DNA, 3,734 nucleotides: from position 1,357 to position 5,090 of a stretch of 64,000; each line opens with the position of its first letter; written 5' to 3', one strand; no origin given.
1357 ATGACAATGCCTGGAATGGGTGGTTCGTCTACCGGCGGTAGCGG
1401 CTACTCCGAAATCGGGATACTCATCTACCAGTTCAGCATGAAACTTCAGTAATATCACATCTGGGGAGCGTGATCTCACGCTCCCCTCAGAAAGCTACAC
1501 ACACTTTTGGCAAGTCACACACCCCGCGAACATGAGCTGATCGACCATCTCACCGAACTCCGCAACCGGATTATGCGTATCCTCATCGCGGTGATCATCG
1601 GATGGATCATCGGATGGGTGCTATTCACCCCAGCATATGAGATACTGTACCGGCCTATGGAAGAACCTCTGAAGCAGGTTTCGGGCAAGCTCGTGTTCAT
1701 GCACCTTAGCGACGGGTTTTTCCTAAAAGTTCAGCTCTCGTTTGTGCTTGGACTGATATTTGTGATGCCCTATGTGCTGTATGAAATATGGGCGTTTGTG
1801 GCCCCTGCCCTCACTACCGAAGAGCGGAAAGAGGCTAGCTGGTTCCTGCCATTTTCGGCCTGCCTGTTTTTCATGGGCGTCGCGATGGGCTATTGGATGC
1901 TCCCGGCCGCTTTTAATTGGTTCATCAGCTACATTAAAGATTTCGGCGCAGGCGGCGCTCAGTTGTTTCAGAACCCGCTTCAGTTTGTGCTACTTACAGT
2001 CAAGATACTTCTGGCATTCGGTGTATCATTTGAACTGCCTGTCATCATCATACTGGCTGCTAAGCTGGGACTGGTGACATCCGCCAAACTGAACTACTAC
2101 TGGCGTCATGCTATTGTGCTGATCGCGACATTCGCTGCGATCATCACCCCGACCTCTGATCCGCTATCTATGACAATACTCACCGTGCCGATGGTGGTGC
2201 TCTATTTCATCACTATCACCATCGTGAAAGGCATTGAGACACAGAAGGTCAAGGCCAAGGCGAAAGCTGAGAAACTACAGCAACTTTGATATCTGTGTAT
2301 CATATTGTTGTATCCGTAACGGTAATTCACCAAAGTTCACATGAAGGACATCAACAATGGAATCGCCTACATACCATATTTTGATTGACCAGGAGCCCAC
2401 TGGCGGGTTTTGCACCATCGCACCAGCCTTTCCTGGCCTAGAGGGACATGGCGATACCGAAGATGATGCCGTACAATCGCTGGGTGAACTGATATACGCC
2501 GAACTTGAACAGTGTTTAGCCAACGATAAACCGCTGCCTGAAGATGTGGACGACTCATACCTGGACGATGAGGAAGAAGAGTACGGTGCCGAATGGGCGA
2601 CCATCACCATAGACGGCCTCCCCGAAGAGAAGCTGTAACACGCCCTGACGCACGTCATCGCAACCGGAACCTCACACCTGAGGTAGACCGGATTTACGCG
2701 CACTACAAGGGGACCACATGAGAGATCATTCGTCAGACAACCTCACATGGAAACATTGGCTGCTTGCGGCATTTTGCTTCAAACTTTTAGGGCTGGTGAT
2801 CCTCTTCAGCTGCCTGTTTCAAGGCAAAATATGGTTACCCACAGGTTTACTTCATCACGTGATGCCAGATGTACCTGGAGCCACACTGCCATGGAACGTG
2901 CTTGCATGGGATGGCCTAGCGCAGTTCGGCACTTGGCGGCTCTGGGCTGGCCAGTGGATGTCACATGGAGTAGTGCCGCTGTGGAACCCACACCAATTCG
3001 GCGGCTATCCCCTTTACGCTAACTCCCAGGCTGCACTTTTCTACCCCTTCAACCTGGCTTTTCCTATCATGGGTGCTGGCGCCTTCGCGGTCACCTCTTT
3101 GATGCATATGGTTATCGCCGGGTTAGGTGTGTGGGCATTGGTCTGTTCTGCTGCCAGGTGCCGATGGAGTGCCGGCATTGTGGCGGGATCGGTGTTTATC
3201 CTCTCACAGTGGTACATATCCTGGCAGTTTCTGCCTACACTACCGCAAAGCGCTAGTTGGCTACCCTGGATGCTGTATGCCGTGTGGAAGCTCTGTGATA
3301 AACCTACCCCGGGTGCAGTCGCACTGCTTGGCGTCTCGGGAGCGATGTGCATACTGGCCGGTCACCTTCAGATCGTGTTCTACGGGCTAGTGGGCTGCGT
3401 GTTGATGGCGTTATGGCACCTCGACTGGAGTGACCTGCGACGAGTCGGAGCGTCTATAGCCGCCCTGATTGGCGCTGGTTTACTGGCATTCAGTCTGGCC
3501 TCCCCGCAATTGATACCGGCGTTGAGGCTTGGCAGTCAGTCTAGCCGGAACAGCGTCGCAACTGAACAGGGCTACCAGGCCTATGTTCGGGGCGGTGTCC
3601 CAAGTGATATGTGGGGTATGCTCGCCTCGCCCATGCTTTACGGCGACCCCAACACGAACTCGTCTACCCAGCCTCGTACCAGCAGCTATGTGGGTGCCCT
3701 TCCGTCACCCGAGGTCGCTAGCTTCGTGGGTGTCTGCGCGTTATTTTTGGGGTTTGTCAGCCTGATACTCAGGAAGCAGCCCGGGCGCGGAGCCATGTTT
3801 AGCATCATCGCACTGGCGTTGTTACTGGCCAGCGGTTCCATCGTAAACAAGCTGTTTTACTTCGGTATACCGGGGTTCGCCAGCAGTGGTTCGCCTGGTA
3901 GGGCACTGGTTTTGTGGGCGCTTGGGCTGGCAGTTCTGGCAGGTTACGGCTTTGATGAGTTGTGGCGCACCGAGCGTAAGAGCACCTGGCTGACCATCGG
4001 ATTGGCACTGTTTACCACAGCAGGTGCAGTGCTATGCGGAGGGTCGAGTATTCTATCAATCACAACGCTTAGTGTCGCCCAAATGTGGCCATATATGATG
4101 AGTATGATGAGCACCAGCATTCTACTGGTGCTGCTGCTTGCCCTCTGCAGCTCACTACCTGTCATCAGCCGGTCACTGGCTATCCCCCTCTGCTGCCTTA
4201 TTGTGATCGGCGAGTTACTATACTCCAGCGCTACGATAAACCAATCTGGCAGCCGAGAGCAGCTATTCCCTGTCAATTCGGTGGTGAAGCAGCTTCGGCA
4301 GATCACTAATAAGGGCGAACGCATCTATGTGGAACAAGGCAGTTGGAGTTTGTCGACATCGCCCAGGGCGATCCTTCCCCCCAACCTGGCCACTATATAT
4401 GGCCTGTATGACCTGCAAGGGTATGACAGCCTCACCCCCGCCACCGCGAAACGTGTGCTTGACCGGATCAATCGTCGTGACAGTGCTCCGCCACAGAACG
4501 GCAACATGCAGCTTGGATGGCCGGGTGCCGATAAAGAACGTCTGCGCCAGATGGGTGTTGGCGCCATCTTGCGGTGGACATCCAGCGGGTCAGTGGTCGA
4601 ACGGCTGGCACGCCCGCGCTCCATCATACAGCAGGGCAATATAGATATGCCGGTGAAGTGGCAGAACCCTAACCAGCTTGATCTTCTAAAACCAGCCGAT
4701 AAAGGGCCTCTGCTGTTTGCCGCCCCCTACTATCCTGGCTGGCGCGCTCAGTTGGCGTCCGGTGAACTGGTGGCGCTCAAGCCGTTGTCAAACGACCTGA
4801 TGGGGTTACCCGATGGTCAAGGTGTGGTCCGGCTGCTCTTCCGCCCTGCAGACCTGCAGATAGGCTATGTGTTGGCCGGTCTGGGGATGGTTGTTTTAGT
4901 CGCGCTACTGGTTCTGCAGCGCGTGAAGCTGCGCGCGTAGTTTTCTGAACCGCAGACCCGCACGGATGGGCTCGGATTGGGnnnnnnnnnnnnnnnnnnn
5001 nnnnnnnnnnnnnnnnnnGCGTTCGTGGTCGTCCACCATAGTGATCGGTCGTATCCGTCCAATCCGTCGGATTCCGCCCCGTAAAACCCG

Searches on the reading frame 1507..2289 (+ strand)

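Call 29: search_protein_families(library=pfam, proteins=[window:1507-2289:+], max_evalue=0.00001)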
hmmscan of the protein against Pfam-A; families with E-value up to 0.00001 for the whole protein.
window:1507-2289:+ (260 aa): 1 family
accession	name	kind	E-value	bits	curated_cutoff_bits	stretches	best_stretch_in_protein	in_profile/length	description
PF00902.23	TatC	-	4.9e-61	206.6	25.1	1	13-228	1-208/208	Sec-independent protein translocase protein (TatC)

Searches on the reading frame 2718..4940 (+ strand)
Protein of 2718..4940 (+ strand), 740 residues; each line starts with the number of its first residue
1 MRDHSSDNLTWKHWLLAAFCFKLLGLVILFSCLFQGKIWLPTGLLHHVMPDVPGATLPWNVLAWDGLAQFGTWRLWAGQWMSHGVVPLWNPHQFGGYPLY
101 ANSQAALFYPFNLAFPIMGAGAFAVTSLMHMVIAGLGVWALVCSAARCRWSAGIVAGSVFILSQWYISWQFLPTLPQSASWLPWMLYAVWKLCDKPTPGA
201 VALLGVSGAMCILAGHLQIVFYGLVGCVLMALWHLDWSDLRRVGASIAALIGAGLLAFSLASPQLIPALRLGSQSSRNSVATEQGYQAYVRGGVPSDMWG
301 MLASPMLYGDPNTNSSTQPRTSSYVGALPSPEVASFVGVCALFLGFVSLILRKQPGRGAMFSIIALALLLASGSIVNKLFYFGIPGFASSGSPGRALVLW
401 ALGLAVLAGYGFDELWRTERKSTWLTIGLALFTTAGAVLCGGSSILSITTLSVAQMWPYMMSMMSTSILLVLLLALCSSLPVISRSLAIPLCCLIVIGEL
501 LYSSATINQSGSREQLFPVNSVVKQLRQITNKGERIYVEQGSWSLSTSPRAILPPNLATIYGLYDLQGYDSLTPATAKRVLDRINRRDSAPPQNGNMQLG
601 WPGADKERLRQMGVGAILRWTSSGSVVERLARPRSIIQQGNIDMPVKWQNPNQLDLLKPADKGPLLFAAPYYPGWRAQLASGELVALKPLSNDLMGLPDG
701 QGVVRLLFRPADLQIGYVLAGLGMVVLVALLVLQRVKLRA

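Call 29: search_protein_families(library=pfam, proteins=[window:2718-4940:+], max_evalue=0.00001)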
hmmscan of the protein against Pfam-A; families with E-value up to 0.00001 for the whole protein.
window:2718-4940:+ (740 aa): 1 family
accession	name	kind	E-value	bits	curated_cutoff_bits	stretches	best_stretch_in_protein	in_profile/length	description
PF09586.16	YfhO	-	2.8e-07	29.8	28.5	0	107-588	75-526/835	Bacterial membrane protein YfhO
